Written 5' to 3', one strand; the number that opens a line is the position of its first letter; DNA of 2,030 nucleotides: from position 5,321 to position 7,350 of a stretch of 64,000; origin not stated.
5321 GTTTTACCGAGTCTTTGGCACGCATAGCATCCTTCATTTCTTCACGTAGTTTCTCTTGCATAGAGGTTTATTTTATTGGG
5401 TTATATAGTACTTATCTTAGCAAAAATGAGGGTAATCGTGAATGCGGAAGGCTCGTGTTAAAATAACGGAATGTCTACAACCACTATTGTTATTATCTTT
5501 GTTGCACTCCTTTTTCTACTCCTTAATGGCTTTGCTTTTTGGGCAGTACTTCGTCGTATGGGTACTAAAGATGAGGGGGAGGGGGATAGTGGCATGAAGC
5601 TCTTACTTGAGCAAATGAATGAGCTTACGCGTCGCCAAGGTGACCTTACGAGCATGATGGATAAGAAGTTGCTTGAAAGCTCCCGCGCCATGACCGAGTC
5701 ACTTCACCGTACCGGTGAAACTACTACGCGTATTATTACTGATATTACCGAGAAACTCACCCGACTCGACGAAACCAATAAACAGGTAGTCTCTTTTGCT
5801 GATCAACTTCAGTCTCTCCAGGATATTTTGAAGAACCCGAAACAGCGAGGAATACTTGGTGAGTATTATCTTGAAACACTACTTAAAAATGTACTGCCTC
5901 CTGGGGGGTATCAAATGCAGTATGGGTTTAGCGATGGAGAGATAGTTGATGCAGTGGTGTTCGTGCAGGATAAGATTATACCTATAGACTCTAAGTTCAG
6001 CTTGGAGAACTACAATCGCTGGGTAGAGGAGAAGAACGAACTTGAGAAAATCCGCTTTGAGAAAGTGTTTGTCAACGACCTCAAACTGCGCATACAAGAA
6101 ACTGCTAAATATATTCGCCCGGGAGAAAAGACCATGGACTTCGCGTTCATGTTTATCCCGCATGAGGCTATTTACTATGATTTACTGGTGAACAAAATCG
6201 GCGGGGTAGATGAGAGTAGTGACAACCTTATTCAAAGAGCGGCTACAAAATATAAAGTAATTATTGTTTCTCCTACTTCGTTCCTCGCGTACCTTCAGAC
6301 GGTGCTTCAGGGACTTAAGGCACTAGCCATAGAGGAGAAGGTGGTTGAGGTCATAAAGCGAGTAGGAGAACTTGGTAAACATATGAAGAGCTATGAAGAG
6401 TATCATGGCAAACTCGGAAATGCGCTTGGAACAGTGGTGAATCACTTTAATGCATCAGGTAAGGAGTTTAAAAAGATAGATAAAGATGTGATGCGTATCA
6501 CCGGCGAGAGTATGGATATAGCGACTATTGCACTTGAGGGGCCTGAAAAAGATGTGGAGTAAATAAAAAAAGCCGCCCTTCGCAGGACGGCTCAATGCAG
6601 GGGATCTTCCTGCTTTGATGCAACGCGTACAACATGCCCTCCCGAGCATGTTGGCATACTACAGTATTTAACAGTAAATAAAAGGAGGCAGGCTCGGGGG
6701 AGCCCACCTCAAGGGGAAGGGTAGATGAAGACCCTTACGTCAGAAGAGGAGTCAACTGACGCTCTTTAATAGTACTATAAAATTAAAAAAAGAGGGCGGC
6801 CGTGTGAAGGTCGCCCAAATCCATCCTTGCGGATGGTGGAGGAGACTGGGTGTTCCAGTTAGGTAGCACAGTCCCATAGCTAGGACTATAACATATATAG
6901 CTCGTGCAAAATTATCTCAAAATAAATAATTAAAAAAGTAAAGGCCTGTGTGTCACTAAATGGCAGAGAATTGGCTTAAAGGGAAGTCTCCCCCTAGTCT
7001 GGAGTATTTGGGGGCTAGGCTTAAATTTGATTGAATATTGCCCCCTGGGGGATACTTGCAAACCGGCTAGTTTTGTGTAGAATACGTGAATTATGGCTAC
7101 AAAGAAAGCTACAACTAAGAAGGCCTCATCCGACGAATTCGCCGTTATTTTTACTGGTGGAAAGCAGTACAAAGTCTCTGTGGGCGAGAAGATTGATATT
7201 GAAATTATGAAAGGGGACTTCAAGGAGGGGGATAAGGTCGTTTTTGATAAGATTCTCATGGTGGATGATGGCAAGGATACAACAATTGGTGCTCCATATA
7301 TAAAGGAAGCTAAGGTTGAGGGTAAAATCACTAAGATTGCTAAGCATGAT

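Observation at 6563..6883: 530-bp ORF-free rmuC-rplU spacer with minus-oriented terminators: candidate sRNA(s)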

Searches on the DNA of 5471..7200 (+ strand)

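Call 4: search_rna_families(source=window, start=6450, end=7200, threshold=evalue, max_evalue=10, show_alignments=5)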
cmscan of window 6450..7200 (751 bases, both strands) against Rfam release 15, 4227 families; matches with E-value up to 10: 7.
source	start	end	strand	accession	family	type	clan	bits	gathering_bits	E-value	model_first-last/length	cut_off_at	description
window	6787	6847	-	RF02278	Betaproteobacteria_toxic_sRNA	Gene; sRNA;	-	37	50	1e-05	1-64/64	no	Betaproteobacteria toxic small RNA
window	6564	6636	-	RF01859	Phe_leader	Cis-reg; leader;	-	19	55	1.9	1-125/125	no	Phenylalanine leader peptide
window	6560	6620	-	RF02969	DUF3800-I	Gene; sRNA;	-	18.2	44.2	4.5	1-115/115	no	DUF3800-I RNA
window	6561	6649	-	RF02538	TarB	Gene; sRNA;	-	16.2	80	2.8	1-79/79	no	Vibrio ToxT activated RNA TarB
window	6779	6894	+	RF01808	MicX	Gene; sRNA;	-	14.5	75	1.5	1-194/194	no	MicX Vibrio cholerae sRNA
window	6546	6592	-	RF01581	RUF6-5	Gene; sRNA;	-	14.2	70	9.1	1-156/156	no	Plasmodium RNA of unknown function RUF6-5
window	6566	6599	-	RF01388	isrD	Gene; sRNA;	-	13.9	37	8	1-51/51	no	isrD Hfq binding RNA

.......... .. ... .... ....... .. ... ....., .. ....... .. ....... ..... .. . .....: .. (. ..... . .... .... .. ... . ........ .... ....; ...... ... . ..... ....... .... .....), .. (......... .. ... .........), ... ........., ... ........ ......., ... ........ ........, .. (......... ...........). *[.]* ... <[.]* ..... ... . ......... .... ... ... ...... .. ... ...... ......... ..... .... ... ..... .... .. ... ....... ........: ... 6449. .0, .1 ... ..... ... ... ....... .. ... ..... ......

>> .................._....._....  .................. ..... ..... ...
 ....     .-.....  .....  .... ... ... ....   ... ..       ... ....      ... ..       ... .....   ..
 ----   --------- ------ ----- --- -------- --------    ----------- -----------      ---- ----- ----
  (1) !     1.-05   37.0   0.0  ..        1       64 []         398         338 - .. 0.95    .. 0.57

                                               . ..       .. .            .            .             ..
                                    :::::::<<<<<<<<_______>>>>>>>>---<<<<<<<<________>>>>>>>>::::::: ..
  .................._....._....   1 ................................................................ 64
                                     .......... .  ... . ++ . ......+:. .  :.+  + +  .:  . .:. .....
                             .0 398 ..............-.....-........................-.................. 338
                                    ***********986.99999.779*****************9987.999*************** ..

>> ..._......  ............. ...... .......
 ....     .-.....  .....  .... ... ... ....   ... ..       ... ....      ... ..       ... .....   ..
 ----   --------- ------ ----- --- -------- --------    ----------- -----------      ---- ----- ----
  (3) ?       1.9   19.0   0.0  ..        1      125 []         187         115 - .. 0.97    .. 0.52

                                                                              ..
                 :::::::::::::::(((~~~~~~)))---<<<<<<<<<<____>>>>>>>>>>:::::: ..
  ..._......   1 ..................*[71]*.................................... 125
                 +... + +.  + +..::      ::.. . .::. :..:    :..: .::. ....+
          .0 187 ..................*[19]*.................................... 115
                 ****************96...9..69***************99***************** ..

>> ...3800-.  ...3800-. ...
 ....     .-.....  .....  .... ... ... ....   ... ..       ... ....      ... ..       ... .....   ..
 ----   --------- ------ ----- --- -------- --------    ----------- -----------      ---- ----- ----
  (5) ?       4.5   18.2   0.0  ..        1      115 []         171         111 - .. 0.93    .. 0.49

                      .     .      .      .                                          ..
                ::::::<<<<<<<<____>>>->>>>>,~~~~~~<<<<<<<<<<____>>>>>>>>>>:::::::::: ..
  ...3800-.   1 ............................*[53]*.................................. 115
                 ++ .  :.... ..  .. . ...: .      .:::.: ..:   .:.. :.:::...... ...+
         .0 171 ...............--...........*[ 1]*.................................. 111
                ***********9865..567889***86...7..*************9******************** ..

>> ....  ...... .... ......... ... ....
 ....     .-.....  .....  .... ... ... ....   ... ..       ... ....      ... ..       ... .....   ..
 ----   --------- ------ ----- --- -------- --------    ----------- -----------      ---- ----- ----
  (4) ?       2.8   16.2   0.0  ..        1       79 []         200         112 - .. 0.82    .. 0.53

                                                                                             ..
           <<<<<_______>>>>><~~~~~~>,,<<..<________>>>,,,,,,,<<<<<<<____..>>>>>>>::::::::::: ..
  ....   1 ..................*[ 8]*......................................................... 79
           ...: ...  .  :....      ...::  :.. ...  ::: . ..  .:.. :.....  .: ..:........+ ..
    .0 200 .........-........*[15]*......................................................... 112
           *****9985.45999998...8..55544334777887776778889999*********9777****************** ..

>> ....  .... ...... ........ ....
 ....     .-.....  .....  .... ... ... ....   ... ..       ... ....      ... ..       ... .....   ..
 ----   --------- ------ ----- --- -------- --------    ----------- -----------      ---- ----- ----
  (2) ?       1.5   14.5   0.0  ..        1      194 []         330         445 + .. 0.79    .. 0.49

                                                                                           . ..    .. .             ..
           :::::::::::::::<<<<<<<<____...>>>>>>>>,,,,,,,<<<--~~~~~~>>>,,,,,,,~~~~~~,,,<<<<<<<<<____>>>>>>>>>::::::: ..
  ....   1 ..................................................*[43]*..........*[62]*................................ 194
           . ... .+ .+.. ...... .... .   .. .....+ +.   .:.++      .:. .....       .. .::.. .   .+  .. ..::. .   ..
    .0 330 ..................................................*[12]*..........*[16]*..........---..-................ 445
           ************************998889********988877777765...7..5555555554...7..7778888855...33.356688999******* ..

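Call 17: search_rna_families(sources=[L002, L004, L012, L016, L023, L040, L051, L057, L065, L068, L035, L058, L045, L073, L010, L009], threshold=gathering)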
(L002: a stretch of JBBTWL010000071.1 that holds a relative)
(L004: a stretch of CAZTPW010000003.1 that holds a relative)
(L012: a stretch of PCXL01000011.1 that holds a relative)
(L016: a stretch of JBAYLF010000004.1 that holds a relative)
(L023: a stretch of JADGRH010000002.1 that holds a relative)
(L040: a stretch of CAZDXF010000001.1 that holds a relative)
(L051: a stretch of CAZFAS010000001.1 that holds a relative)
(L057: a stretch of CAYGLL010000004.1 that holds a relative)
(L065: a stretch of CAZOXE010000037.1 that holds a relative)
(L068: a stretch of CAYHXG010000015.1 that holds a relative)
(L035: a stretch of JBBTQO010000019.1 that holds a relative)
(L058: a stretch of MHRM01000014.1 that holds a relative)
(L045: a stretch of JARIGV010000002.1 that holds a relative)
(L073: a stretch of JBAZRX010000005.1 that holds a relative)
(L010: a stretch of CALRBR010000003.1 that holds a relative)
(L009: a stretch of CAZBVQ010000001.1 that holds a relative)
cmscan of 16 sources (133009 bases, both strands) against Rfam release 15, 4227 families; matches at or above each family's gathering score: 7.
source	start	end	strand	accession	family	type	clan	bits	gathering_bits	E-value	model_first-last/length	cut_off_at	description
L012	1360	1431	-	RF00005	tRNA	Gene; tRNA;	CL00001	63.7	29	3.5e-11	1-71/71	no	tRNA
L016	189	260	-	RF00005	tRNA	Gene; tRNA;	CL00001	62.6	29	7e-11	1-71/71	no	tRNA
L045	1170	1241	+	RF00005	tRNA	Gene; tRNA;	CL00001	61.5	29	1.4e-10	1-71/71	no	tRNA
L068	1104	1176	+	RF00005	tRNA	Gene; tRNA;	CL00001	60.4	29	2.8e-10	1-71/71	no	tRNA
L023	1240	1311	-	RF00005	tRNA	Gene; tRNA;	CL00001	58.1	29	1.2e-09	1-71/71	no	tRNA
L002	1549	1620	-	RF00005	tRNA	Gene; tRNA;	CL00001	56.6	29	3.1e-09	1-71/71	no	tRNA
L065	26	97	-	RF00005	tRNA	Gene; tRNA;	CL00001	55.4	29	6.6e-09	1-71/71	no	tRNA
